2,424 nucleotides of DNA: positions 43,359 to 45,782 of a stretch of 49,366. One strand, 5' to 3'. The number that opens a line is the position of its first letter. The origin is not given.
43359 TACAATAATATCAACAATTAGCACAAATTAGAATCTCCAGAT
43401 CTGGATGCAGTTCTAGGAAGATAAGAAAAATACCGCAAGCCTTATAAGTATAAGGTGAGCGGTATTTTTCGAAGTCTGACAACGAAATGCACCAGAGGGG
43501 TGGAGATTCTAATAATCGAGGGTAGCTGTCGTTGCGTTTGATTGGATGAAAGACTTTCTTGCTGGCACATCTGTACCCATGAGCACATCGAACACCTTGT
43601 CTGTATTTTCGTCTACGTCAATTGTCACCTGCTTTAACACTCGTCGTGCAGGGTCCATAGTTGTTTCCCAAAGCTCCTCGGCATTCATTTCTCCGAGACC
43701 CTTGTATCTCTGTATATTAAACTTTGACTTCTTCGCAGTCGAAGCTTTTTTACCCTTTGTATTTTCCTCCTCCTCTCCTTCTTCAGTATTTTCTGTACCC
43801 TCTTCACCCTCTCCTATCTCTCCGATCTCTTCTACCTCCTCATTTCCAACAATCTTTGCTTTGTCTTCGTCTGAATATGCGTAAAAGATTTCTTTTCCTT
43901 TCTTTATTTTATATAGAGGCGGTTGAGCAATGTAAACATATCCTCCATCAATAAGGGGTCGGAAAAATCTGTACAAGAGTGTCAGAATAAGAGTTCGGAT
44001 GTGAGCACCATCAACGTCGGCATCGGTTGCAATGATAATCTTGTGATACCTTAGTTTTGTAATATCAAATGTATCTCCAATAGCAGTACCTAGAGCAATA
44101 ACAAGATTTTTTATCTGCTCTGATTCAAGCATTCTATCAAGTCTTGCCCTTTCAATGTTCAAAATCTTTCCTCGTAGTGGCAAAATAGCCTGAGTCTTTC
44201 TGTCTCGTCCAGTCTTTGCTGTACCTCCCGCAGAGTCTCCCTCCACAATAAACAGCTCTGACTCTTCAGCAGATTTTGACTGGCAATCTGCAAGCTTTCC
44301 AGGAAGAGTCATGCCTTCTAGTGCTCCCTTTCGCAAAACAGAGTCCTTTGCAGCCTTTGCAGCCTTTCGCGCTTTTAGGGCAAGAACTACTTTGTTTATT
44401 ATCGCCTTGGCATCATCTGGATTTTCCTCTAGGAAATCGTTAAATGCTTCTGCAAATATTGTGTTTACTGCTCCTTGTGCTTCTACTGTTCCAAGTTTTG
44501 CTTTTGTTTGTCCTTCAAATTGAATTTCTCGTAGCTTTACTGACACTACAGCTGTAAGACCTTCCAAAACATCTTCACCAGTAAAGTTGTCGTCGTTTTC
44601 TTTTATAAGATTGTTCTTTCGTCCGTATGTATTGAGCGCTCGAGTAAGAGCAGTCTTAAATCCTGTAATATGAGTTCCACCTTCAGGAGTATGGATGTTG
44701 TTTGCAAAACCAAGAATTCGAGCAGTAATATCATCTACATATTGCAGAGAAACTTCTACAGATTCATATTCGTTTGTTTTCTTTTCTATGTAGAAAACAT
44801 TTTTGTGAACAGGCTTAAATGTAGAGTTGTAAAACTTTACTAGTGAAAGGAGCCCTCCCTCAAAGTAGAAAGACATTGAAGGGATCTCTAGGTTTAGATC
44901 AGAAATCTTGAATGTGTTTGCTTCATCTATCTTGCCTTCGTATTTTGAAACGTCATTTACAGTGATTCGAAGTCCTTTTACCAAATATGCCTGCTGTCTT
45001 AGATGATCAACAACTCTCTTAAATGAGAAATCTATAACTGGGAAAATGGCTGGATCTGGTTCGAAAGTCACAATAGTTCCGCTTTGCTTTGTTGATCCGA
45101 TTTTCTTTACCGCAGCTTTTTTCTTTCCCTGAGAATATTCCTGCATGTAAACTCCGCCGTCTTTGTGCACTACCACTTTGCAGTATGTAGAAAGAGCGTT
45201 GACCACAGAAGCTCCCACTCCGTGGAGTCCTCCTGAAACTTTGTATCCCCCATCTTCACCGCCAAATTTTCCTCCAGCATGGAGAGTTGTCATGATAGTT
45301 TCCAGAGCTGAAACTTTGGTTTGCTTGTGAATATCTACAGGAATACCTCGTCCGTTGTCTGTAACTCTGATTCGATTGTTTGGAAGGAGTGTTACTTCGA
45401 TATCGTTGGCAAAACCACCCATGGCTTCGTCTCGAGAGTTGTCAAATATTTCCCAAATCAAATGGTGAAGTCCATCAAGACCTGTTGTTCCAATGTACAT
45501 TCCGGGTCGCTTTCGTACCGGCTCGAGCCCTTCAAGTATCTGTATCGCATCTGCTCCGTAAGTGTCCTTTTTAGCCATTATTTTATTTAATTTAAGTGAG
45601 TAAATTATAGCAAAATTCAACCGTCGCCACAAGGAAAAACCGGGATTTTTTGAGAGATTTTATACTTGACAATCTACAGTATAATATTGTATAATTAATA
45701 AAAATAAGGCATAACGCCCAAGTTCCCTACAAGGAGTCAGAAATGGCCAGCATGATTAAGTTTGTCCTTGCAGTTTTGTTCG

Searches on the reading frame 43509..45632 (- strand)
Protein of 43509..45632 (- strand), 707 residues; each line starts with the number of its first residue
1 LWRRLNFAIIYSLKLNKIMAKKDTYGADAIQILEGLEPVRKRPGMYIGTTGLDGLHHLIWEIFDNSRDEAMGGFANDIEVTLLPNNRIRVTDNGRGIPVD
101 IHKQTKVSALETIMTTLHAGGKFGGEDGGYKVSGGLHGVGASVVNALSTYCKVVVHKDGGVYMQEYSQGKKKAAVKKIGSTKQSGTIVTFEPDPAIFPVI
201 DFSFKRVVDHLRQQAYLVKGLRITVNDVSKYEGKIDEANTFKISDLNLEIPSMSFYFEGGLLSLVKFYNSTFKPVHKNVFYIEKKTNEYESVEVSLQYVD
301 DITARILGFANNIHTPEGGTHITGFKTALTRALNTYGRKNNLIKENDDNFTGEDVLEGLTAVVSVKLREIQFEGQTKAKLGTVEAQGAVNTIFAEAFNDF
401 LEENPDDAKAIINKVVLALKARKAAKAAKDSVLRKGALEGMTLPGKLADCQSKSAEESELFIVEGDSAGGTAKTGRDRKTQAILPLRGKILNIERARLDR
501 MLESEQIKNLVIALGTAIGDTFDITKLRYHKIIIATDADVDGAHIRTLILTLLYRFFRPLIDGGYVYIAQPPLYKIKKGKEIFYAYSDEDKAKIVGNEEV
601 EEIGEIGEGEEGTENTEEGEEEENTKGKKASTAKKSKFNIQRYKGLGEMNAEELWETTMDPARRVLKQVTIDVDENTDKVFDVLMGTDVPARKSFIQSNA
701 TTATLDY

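Call 95: search_protein_families(library=pfam, proteins=[window:43509-45632:-], max_evalue=0.00001)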
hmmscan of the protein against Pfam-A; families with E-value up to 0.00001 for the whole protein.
window:43509-45632:- (707 aa): 4 families
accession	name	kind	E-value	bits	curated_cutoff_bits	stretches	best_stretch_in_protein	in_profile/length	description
PF00204.31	DNA_gyraseB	-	1e-55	188.3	27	1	260-430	1-172/173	DNA gyrase B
PF00986.26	DNA_gyraseB_C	-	4.8e-28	97.5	29.8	1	635-697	1-63/63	DNA gyrase B subunit, carboxyl terminus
PF01751.28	Toprim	-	3.5e-18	66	23.1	1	459-570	1-95/96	Toprim domain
PF02518.31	HATPase_c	-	1e-13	52.1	26.4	1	53-193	4-108/111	Histidine kinase-, DNA gyrase B-, and HSP90-like ATPase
